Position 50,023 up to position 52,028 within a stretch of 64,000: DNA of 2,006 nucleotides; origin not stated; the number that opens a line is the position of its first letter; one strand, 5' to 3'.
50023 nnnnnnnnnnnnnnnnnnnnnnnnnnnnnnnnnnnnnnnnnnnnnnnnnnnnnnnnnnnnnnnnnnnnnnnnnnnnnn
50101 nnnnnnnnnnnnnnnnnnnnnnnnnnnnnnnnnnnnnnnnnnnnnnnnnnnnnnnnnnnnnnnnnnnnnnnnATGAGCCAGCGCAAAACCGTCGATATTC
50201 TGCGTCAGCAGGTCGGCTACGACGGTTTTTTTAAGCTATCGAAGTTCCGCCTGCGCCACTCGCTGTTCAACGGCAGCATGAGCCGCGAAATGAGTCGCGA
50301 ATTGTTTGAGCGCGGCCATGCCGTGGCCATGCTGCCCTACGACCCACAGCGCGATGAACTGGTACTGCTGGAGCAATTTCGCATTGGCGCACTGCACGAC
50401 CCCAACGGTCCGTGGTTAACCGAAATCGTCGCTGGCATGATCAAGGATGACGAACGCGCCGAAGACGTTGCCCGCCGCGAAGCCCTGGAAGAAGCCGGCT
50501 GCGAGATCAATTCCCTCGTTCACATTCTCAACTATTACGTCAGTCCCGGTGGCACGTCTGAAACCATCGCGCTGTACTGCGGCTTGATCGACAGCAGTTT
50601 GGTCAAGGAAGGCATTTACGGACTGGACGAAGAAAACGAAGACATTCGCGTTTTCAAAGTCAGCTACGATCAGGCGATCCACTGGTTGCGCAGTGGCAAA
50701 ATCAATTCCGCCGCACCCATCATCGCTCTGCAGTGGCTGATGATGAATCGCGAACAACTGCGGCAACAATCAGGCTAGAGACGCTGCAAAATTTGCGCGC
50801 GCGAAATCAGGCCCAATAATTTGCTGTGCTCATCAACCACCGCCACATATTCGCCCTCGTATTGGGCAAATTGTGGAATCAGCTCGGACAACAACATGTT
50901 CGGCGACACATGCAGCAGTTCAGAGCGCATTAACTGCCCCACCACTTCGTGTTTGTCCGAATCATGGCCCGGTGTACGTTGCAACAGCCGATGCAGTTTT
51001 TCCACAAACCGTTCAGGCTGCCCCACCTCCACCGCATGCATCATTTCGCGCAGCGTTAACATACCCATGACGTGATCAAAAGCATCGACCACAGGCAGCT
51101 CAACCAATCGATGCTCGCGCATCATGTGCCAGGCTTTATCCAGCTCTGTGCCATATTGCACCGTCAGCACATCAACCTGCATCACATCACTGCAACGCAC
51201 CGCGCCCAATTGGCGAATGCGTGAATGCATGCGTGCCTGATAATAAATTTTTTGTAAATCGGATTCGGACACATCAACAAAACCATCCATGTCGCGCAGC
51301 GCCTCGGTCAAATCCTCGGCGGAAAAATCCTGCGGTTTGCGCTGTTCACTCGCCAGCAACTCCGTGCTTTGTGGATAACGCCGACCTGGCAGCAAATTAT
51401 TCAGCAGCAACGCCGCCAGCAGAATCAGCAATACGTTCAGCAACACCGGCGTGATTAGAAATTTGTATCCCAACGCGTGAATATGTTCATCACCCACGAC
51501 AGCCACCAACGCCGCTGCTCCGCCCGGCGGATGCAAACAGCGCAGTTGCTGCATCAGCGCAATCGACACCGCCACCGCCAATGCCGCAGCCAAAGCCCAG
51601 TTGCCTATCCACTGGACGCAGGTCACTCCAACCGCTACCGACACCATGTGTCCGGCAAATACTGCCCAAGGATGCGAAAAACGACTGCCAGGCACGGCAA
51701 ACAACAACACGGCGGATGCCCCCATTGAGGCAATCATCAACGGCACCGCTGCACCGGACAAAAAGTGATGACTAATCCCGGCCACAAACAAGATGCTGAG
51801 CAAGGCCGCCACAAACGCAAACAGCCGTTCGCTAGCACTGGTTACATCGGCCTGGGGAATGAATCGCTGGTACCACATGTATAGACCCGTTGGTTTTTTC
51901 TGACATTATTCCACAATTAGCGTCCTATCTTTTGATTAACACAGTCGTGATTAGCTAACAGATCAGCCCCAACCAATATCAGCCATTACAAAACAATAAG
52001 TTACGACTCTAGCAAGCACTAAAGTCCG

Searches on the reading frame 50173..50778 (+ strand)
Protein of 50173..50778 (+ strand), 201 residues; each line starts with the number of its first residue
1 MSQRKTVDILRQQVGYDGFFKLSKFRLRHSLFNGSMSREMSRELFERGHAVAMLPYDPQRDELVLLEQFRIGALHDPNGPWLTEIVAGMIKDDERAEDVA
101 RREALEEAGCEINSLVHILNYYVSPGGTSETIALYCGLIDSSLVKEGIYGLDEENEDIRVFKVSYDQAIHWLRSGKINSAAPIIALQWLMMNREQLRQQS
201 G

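Call 89: search_protein_families(library=pfam, proteins=[window:50173-50778:+], max_evalue=0.001)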
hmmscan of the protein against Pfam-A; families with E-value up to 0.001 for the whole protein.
window:50173-50778:+ (201 aa): 1 family
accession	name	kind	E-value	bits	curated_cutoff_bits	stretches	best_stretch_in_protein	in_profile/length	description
PF00293.34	NUDIX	-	6.6e-11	42.8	21.1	1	49-168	4-118/134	NUDIX domain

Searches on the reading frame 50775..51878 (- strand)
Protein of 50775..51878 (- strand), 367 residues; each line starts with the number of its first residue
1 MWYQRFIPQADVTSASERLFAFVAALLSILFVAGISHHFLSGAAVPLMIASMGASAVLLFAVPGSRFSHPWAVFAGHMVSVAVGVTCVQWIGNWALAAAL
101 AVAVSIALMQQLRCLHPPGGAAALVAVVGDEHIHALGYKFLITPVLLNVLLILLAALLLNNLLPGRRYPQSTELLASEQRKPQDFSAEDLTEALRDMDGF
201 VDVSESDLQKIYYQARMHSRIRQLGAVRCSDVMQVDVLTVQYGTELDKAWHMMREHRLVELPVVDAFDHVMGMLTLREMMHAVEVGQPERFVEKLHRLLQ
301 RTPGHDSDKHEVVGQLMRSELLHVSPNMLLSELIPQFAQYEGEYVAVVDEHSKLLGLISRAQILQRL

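Call 3: search_protein_families(library=pfam, proteins=[window:50775-51878:-], max_evalue=0.01)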
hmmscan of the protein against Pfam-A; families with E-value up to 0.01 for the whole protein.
window:50775-51878:- (367 aa): 2 families
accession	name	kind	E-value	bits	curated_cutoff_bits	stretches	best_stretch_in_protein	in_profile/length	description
PF04982.19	TM_HPP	-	4.4e-49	166.5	27.2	1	13-169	4-157/157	HPP, transmembrane region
PF00571.33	CBS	-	4.8e-19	68.9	24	2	230-283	2-55/57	CBS domain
